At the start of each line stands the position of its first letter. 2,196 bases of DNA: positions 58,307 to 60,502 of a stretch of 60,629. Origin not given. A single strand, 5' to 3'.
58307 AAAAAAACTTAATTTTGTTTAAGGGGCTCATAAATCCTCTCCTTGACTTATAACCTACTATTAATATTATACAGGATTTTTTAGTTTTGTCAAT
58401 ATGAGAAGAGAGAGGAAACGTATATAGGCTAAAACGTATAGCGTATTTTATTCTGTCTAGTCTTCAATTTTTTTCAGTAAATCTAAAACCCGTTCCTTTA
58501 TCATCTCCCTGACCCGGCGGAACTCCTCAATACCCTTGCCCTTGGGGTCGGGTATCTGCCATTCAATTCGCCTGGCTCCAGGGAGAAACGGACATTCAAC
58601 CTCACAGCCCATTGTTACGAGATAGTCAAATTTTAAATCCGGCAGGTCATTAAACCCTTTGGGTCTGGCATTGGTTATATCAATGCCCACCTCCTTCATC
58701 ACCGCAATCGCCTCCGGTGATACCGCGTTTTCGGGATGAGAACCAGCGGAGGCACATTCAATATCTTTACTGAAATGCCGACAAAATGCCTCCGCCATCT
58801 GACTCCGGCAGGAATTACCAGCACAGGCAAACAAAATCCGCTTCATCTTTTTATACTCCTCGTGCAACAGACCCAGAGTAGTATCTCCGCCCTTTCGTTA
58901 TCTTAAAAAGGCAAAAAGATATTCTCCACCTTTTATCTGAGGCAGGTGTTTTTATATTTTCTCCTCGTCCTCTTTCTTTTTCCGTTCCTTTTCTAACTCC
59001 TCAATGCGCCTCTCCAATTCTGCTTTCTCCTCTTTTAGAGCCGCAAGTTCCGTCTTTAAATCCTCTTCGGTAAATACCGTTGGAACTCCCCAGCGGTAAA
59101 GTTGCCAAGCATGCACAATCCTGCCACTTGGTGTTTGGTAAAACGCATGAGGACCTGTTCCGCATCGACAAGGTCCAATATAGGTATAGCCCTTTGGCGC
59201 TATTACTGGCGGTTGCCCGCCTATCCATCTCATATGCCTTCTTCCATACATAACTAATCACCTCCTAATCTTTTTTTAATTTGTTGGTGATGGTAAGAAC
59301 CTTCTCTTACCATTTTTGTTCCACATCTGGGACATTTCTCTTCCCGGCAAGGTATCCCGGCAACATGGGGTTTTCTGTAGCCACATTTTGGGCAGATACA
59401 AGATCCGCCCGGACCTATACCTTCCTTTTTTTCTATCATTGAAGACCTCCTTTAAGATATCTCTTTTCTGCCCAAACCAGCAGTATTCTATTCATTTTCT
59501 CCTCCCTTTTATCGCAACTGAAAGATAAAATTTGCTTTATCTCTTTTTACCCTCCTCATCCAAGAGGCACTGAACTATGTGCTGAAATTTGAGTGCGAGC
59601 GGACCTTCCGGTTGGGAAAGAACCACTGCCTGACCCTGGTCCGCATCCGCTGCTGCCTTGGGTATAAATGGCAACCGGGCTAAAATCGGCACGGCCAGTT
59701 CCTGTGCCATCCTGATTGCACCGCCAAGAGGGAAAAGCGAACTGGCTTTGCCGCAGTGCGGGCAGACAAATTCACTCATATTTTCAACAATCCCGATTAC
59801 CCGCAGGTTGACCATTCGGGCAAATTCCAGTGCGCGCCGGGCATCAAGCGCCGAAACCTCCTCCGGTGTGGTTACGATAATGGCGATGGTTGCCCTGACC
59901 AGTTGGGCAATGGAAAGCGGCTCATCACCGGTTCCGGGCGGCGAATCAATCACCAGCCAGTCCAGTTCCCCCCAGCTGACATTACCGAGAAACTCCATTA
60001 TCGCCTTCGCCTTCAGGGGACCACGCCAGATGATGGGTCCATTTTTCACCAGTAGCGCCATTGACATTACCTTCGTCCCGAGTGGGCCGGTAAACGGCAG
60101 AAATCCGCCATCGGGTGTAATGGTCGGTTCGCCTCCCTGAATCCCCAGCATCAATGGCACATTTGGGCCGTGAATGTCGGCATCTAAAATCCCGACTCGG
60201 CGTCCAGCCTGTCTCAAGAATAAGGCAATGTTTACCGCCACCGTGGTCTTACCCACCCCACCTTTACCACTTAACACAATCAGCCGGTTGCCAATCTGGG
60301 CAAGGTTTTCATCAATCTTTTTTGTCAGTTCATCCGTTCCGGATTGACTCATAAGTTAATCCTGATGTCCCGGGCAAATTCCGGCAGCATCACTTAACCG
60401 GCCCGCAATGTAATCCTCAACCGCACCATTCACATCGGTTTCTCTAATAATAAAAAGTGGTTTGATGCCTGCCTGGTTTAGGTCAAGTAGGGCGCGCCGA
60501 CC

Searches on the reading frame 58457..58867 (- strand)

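Call 54: search_protein_families(library=pfam, proteins=[window:58457-58867:-], max_evalue=0.0001)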
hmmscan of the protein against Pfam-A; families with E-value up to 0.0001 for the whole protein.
window:58457-58867:- (136 aa): 1 family
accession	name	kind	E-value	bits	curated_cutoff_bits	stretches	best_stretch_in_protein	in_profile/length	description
PF01451.26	LMWPc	-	8.9e-25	88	23.2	1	11-131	1-144/144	Low molecular weight phosphotyrosine protein phosphatase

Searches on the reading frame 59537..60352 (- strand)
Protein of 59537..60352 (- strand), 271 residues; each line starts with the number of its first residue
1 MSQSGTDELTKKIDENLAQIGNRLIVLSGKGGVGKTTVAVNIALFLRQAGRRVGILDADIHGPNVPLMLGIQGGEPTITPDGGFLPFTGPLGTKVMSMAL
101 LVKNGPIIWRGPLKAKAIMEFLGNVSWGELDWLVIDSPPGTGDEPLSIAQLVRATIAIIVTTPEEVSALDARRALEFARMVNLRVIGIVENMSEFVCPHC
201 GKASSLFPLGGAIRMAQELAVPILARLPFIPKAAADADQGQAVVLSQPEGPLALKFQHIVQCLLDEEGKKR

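Call 54: search_protein_families(library=pfam, proteins=[window:59537-60352:-], max_evalue=0.0001)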
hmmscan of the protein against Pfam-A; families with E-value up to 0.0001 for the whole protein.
window:59537-60352:- (271 aa): 4 families
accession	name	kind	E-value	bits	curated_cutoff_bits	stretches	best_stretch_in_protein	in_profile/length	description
PF10609.15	ParA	-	4.6e-86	288.7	27.1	1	20-262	2-244/246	NUBPL iron-transfer P-loop NTPase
PF01656.29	CbiA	-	2.6e-13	50.5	25.4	1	25-192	2-82/125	CobQ/CobB/MinD/ParA nucleotide binding domain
PF13614.12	AAA_31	-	2.3e-09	37.9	27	1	26-61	6-41/177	AAA domain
PF02374.21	ArsA_ATPase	-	3.7e-07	30.1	24.3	1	23-59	2-38/305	Anion-transporting ATPase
